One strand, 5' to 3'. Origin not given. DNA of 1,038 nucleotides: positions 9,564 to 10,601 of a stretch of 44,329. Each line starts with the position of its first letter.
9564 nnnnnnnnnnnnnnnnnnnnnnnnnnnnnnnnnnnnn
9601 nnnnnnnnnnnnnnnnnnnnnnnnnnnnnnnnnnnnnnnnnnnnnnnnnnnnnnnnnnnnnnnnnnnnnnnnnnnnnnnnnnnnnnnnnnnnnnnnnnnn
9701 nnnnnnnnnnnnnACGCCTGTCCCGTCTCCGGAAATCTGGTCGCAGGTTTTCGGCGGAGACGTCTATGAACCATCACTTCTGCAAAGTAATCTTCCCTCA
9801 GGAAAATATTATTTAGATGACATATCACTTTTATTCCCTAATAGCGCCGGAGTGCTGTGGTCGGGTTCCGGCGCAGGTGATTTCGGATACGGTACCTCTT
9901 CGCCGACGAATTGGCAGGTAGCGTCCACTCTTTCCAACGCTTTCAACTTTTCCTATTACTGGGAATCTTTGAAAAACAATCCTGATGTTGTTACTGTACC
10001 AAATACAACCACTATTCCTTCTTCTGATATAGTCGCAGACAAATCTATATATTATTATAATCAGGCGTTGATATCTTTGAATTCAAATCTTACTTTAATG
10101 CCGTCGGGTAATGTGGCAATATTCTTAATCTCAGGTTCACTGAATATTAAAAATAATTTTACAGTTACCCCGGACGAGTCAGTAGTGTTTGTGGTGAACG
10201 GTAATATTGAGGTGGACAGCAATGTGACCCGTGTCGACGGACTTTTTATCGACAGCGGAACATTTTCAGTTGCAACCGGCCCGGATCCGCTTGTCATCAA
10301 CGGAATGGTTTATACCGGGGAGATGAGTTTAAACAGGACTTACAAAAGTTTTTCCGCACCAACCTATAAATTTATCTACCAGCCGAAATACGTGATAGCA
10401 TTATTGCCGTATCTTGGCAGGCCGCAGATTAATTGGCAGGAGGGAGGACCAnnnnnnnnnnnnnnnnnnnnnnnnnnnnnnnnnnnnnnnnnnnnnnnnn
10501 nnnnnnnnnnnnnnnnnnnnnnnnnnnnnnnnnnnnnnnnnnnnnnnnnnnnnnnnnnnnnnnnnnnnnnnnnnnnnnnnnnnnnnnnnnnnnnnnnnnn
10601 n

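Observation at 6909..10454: Giant secreted protein: 18-cysteine N-terminal knot, modular domains on TPTPT stalks, translationally coupled to a PilX-like gene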

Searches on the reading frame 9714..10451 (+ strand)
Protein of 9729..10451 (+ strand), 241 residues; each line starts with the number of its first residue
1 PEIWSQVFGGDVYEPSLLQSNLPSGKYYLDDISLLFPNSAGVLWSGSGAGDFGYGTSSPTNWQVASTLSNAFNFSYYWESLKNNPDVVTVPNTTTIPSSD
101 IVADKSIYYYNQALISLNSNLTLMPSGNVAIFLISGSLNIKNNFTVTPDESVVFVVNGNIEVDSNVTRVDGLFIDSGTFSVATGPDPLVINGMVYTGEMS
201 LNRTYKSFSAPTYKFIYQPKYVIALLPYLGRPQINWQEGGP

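Call 21: search_protein_families(library=pfam, proteins=[window:9729-10451:+], max_evalue=10)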
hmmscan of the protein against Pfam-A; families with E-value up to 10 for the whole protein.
window:9729-10451:+ (241 aa): 1 family
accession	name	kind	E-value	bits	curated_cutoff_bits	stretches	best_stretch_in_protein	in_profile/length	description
PF23981.1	DUF7305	-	0.00075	19.9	27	1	108-167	50-110/185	Domain of unknown function (DUF7305)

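Call 22: search_protein_representatives(alignment_id=A1)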
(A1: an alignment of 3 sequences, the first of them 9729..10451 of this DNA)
Query: 3 sequences, 239 profile positions. Proteins with E-value up to 0.001 (for the whole library): 1447; up to 1e-10: 254; up to 1e-30: 31. The best 150 are listed.
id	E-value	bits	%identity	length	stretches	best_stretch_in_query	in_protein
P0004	5.8e-72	258.5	-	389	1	2-237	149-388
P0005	1.5e-67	244.1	-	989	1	2-239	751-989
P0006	2.4e-67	243.4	-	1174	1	1-239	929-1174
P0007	1.8e-65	237.3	-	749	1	3-239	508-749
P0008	4.7e-64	232.6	-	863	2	3-239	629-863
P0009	5.2e-63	229.2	-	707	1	2-238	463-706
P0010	4.4e-60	219.6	-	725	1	3-239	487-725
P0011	7.3e-59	215.6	-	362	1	3-239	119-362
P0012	8.0e-59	215.5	-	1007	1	2-239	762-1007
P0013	6.8e-58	212.5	-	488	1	3-239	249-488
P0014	1.4e-51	191.8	-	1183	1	3-239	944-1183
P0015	5.0e-50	186.7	-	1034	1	3-239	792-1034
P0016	1.6e-48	181.8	-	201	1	39-236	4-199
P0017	2.2e-47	178.0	-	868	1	3-236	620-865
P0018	2.4e-45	171.4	-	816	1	2-239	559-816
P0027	2.7e-38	148.3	-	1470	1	3-239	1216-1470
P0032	7.8e-34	133.7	-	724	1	2-239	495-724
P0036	4.4e-28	114.9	-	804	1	3-239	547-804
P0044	3.9e-22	95.4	-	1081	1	3-239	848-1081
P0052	3.2e-18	82.6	-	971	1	126-239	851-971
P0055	2.6e-17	79.6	-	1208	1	124-239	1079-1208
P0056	2.7e-17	79.6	-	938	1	127-239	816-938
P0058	3.1e-17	79.3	-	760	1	3-239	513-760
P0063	9.1e-17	77.8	-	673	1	3-239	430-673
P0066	1.4e-16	77.2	-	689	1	3-239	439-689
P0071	3.9e-16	75.8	-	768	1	3-239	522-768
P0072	4.4e-16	75.6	-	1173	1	103-239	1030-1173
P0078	1.5e-15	73.9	-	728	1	3-239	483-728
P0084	3.4e-15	72.7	-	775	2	39-239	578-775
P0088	7.4e-15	71.6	-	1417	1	124-239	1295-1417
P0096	2.3e-14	70.0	-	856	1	3-239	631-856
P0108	6.4e-14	68.5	-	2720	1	3-236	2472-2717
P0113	1.4e-13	67.4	-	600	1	3-239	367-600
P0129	4.5e-13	65.7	-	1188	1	3-239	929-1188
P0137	6.9e-13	65.1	-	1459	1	3-239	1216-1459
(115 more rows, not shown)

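Call 32: search_protein_families(library=pfam, alignment_id=A3, max_evalue=0.001)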
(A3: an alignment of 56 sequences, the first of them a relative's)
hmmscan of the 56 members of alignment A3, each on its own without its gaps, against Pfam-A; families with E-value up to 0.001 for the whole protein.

A. member 1, P0005 (989 aa): 0 families

B. families by the number of members that match (of 56 scanned): 28 families (the first 25 are shown)
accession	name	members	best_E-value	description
PF07705.17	CARDB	6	5.3e-24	CARDB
PF00041.27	fn3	4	8.4e-21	Fibronectin type III domain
PF23981.1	DUF7305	4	1.8e-06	Domain of unknown function (DUF7305)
PF17210.9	SdrD_B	3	0.0001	SdrD B-like domain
PF13385.13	Laminin_G_3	2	9.4e-26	Concanavalin A-like lectin/glucanases superfamily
PF16656.11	Pur_ac_phosph_N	2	2.1e-08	Purple acid Phosphatase, N-terminal domain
PF24489.1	Ig_J_second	2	1.1e-07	Tip attachment protein J second Ig-like domain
PF00404.24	Dockerin_1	2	1.1e-07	Dockerin type I domain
PF25788.1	Ig_Rha78A_N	2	9.4e-07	Rha78A-like, N-terminal immunoglobulin domain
PF11617.13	Cu-binding_MopE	2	5.3e-06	Putative metal-binding motif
PF24517.2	CBM96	1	2.5e-23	Carbohydrate-binding module family 96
PF00092.34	VWA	1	1.2e-14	von Willebrand factor type A domain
PF07591.16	PT-HINT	1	2.3e-13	Pretoxin HINT domain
PF07953.20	Toxin_R_bind_N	1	5.5e-12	Clostridium neurotoxin, N-terminal receptor binding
PF17957.7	Big_7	1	3.4e-11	Bacterial Ig domain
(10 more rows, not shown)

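Call 33: predict_structure(alignment_id=A2)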
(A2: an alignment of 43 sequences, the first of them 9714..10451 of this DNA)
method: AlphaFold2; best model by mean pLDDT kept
length: 246 residues; sequences in the alignment: 43
mean_pLDDT: 91.6   pTM: 0.88
mean pLDDT of the five models: 91.6, 90.3, 90.2, 89.8, 89.7
residues with pLDDT >= 90: 188; 70-90: 43; 50-70: 15; < 50: 0
segments of 3 or more residues with pLDDT < 50: none
pLDDT, mean of each block of 10 residues (from residue 1): 90 95 91 94 94 93 95 88 93 91 85 96 78 90 97 94 98 97 98 98 97 98 94 72 63
secondary structure, 60 per line:
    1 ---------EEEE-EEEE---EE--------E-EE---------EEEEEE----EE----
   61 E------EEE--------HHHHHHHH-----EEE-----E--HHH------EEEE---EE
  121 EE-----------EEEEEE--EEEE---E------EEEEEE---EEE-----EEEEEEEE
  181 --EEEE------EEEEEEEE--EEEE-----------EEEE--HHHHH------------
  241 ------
elements in order: E10-13 E15-18 E45-50 E68-70 H79-86 E92-94 E112-115 E119-122 E134-139 E142-145 E156-161 E165-167 E173-180 E183-186 E193-200 E203-206 E218-221 H224-228

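Call 35: fold_search(model_id=the predicted structure, library=pdb)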
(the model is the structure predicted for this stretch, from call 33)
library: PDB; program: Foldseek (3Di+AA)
matches with E <= 10: 92; with E <= 0.001: 0
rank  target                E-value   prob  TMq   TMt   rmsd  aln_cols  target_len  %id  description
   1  3wp9                  7.4e-03  0.99  0.38  0.41   9.5       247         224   15  Crystal structure of antifreeze protein from an Antarctic sea ice bacterium Colwellia sp. (released 2014-07-02)
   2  6eio                  1.2e-02  0.98  0.40  0.43  12.6       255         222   13  Crystal structure of an ice binding protein from an Antarctic Biological Consortium (released 2018-03-28)
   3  3uyv_A                1.3e-02  0.98  0.40  0.42  13.6       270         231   12  Crystal structure of a glycosylated ice-binding protein (LeIBP) from Arctic yeast (released 2012-02-29)
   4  5uyt_A                1.3e-02  0.87  0.34  0.22  11.7       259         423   15  Crystal structure of ice binding protein from an Antarctic bacterium Flavobacteriaceae (released 2017-10-25)
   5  8x1l                  1.6e-02  0.99  0.41  0.46   9.5       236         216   13  Crystal structure of S96C/L132C mutant of FfIBP (released 2024-11-13)
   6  7bwy_A                2.3e-02  0.98  0.39  0.45   9.2       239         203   12  Crystal structure of ice-binding protein from an Antarctic ascomycete, Antarctomyces psychrotrophicus. (released 2020-05-27)
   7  7ehk                  2.9e-02  0.99  0.46  0.52   6.9       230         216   16  Crystal structure of C107S mutant of FfIBP (released 2022-03-02)
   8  5uyt_B                2.9e-02  0.63  0.31  0.21  12.2       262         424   16  Crystal structure of ice binding protein from an Antarctic bacterium Flavobacteriaceae (released 2017-10-25)
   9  6bg8_A                4.0e-02  0.91  0.38  0.39  11.6       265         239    9  Shewanella frigidimarina ice-binding protein_1 DUF3494 Domain (released 2018-03-07)
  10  4nu3_B                5.2e-02  0.96  0.41  0.44   8.3       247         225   11  Crystal structure of mFfIBP, a capping head region swapped mutant of ice-binding protein (released 2014-04-16)
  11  3uyu_B                6.0e-02  0.95  0.40  0.42   9.7       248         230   15  Structural basis for the antifreeze activity of an ice-binding protein (LeIBP) from Arctic yeast (released 2012-02-15)
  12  5b5h                  6.3e-02  0.97  0.47  0.51  11.2       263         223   11  Hydrophobic ice-binding site confer hyperactivity on antifreeze protein from a snow mold fungus (released 2016-09-28)
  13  6qvi_B                7.0e-02  0.72  0.33  0.18  15.7       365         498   10  Crystal structure of competence-associated pilin ComZ from Thermus thermophilus (released 2019-05-29)
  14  9lhr_B                7.7e-02  0.93  0.43  0.46  11.0       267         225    9  Crystal structure of Ice binding protein from Candidatus Cryosericum odellii SMC5 (released 2025-09-03)
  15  4nu2                  8.1e-02  0.95  0.42  0.47   7.8       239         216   14  Crystal structure of an ice-binding protein (FfIBP) from the Antarctic bacterium, Flavobacterium frigoris PS1 (released 2014-04-16)
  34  4wa0                  1.7e+00  0.06  0.19  0.13  19.5       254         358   12  The structure of a possible adhesin C-terminal domain from Caldicellulosiruptor kronotskyensis (released 2015-03-04)
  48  6n2b_B                3.4e+00  0.05  0.20  0.14  19.4       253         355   11  The Crystal Structure of Caldicellulosiruptor kristjanssonii Tapirin C-terminal domain (released 2018-12-19)
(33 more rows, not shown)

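Call 39: find_encoding_contigs(protein=P0044, flank=10000, max_places=2)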
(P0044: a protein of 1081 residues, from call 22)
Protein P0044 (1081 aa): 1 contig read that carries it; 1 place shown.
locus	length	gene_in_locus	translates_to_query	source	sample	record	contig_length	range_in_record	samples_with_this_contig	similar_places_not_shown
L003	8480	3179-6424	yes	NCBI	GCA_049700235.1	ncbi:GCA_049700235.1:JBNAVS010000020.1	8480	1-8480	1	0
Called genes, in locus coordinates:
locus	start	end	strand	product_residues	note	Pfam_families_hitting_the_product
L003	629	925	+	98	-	PF01522:Polysacc_deac_1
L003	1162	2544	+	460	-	-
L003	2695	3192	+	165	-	-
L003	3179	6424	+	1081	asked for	-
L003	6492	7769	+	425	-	PF13173:AAA_14, PF13635:DUF4143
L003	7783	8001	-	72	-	PF12728:HTH_17, PF13411:MerR_1, PF00376:MerR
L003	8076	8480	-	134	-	PF16320:Ribosomal_L12_N, PF00542:Ribosomal_L12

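Call 41: find_encoding_contigs(protein=P0058, flank=10000, max_places=2)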
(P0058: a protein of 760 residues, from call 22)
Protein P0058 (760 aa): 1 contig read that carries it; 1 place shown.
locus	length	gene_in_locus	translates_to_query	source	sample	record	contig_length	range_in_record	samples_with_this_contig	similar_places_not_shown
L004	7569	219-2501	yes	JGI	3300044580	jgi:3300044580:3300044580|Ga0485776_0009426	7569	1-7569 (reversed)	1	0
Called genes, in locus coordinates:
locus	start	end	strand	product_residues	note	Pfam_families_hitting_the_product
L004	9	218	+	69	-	-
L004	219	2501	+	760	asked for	-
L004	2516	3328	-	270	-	-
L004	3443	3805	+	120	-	-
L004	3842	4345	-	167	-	PF00293:NUDIX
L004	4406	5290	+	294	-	PF14402:7TM_transglut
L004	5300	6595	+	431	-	PF14397:ATPgrasp_ST, PF02655:ATP-grasp_3 (faint), PF08443:RimK (faint), PF05618:RimB-like (faint)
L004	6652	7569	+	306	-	?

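Call 42: find_encoding_contigs(protein=P0113, flank=10000, max_places=2)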
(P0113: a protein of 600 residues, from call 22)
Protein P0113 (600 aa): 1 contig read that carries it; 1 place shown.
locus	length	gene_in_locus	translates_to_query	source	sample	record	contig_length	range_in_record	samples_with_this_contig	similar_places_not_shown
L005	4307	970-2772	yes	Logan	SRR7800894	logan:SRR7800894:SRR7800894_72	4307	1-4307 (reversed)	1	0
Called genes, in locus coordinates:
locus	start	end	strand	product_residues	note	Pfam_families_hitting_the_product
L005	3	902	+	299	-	?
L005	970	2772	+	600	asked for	PF17557:Conotoxin_I2 (faint)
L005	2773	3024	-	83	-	PF12728:HTH_17, PF00376:MerR, PF13411:MerR_1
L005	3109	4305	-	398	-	?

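Call 47: find_homologous_proteins(query=A2, max_evalue=0.00001)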
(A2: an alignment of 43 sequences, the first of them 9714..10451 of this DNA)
Query A2 (43 sequences) (246 aa, profile of the alignment): 12 proteins with E <= 0.00001 among 3436 candidates.
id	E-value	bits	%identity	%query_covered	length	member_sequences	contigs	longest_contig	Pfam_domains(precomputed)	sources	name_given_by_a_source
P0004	1.4e-68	249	49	96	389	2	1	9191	-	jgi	jgi:hypothetical protein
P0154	8.5e-61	224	46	99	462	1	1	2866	-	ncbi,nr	ncbi:hypothetical protein HY950_04000 [Candidatus Gottesmanbacteria bacterium]|nr:hypothetical prote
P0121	7.1e-48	182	24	97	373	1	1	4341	-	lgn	-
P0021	3.0e-47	180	58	48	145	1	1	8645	-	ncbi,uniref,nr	ncbi:hypothetical protein A2W14_01760 [Candidatus Gottesmanbacteria bacterium RBG_16_37_8]|uniref:Un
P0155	4.5e-47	179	73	51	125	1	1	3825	-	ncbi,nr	ncbi:hypothetical protein HY338_03725 [Candidatus Gottesmanbacteria bacterium]|nr:hypothetical prote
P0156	5.8e-44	169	55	46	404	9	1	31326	-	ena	-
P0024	7.5e-43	165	58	46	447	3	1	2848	-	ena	-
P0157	1.4e-41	161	53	46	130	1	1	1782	-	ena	-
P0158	5.5e-38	149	33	52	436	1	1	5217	-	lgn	-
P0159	3.4e-36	143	26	70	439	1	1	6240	-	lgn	-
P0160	1.2e-35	142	27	100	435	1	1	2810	-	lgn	-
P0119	1.1e-29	122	28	52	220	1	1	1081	-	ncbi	-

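Call 48: list_cluster_members(proteins=[P0006, P0014, P0027, P0032, P0036, P0055, P0063, P0072, P0088, P0108])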
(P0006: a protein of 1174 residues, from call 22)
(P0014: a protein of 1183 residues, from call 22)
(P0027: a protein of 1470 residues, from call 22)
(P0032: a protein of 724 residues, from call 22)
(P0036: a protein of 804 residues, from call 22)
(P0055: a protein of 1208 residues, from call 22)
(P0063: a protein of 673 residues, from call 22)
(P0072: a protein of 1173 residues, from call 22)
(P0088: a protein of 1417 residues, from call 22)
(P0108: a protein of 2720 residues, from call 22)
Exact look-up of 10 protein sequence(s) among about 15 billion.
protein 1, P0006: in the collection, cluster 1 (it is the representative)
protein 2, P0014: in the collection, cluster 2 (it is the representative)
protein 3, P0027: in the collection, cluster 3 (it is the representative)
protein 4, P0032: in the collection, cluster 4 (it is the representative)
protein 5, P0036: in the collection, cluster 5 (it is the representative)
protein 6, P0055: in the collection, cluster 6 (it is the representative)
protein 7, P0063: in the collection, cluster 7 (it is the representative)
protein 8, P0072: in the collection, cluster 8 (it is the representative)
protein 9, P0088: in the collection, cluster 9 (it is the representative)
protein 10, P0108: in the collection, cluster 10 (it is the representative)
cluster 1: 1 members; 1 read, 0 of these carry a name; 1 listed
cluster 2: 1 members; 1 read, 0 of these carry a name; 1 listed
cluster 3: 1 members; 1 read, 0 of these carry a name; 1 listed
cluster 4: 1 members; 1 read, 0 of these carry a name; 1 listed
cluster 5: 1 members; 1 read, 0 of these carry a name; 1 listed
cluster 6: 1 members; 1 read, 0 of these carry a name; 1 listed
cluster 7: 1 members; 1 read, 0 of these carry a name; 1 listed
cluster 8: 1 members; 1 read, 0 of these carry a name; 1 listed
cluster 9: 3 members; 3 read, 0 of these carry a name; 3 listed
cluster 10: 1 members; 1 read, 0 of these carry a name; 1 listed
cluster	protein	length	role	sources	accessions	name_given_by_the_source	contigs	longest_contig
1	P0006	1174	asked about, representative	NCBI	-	-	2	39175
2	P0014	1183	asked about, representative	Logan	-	-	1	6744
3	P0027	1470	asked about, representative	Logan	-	-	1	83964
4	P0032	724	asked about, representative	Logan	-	-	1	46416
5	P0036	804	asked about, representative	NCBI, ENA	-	-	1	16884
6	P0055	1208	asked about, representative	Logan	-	-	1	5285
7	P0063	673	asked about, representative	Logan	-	-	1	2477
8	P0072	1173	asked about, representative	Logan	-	-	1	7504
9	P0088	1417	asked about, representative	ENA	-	-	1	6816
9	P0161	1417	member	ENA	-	-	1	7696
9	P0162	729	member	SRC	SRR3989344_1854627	-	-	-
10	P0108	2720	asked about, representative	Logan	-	-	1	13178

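Call 49: find_encoding_contigs(protein=P0027, flank=8000, max_places=1)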
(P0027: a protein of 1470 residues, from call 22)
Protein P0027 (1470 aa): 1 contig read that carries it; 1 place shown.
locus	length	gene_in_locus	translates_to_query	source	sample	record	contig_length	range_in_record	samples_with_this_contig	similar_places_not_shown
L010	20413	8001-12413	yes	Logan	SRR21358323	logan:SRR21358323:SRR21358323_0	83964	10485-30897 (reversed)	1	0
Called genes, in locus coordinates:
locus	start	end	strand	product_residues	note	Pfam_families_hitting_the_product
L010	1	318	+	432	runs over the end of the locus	PF14907:NTP_transf_5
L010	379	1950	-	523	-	PF04055:Radical_SAM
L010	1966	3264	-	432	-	-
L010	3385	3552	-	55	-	-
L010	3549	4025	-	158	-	-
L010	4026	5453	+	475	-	PF13353:Fer4_12 (faint), PF04055:Radical_SAM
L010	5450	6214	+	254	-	-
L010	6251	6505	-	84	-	PF05402:PqqD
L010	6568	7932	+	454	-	PF04932:Wzy_C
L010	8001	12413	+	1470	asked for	PF00041:fn3, PF16656:Pur_ac_phosph_N (faint), PF16655:PhoD_N (faint), PF24489:Ig_J_second (faint), PF00041:fn3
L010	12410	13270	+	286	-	PF14341:PilX_N (weak)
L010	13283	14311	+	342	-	PF11104:PilM_2, PF06723:MreB_Mbl (faint), PF14450:FtsA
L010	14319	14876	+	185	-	-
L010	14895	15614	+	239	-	-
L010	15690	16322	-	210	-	PF01746:tRNA_m1G_MT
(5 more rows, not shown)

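Call 50: find_encoding_contigs(protein=P0032, flank=8000, max_places=1)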
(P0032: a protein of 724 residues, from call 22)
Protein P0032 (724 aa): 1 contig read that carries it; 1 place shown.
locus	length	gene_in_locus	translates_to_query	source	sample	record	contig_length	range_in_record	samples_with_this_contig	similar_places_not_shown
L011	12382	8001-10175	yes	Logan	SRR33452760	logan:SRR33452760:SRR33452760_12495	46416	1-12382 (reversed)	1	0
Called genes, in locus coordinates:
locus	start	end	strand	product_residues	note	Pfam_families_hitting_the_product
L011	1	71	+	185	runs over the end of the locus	PF01569:PAP2, PF14378:PAP2_3 (weak)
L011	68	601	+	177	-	PF00588:SpoU_methylase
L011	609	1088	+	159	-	PF05163:DinB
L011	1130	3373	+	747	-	-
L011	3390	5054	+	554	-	-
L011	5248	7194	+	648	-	-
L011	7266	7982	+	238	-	-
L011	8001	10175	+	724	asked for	-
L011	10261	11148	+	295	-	-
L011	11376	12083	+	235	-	-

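Call 51: find_encoding_contigs(protein=P0036, flank=8000, max_places=1)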
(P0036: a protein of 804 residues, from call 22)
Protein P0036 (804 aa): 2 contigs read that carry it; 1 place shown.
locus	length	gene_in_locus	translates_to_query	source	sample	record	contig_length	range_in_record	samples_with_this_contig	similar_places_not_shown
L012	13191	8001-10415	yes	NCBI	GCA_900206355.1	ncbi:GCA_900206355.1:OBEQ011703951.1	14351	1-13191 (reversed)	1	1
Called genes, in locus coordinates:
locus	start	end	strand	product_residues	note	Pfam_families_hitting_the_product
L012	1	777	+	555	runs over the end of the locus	-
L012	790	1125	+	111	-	-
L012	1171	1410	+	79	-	-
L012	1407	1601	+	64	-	-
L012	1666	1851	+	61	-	PF10049:DUF2283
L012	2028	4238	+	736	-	-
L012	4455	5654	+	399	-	-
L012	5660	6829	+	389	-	-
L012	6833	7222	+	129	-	PF13473:Cupredoxin_1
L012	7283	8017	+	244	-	-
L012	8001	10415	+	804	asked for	-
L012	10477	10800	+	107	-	PF05635:23S_rRNA_IVP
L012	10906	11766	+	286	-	-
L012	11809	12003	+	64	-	-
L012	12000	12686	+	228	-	-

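Call 56: search_solved_structures(query=A2, max_evalue=10, show_alignments=3)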
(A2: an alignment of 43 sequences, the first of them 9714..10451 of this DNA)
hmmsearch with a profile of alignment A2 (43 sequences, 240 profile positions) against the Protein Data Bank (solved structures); distinct sequences matched with E-value up to 10: 4.
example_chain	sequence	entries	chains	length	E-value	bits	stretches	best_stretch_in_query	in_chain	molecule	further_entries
9h78_B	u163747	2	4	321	0.35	13.9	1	112-181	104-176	Iron-sulfur cluster assembly SufBD family protein MJ0034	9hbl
9h7y_B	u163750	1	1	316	0.36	13.9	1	112-181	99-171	Iron-sulfur cluster assembly SufBD family protein MJ0034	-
5t5i_C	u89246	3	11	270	0.61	13.1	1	153-194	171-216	Tungsten-containing formylmethanofuran dehydrogenase 2 subunit C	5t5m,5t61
7y5e_OL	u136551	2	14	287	1.3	12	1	160-196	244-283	Oxygen-evolving enhancer protein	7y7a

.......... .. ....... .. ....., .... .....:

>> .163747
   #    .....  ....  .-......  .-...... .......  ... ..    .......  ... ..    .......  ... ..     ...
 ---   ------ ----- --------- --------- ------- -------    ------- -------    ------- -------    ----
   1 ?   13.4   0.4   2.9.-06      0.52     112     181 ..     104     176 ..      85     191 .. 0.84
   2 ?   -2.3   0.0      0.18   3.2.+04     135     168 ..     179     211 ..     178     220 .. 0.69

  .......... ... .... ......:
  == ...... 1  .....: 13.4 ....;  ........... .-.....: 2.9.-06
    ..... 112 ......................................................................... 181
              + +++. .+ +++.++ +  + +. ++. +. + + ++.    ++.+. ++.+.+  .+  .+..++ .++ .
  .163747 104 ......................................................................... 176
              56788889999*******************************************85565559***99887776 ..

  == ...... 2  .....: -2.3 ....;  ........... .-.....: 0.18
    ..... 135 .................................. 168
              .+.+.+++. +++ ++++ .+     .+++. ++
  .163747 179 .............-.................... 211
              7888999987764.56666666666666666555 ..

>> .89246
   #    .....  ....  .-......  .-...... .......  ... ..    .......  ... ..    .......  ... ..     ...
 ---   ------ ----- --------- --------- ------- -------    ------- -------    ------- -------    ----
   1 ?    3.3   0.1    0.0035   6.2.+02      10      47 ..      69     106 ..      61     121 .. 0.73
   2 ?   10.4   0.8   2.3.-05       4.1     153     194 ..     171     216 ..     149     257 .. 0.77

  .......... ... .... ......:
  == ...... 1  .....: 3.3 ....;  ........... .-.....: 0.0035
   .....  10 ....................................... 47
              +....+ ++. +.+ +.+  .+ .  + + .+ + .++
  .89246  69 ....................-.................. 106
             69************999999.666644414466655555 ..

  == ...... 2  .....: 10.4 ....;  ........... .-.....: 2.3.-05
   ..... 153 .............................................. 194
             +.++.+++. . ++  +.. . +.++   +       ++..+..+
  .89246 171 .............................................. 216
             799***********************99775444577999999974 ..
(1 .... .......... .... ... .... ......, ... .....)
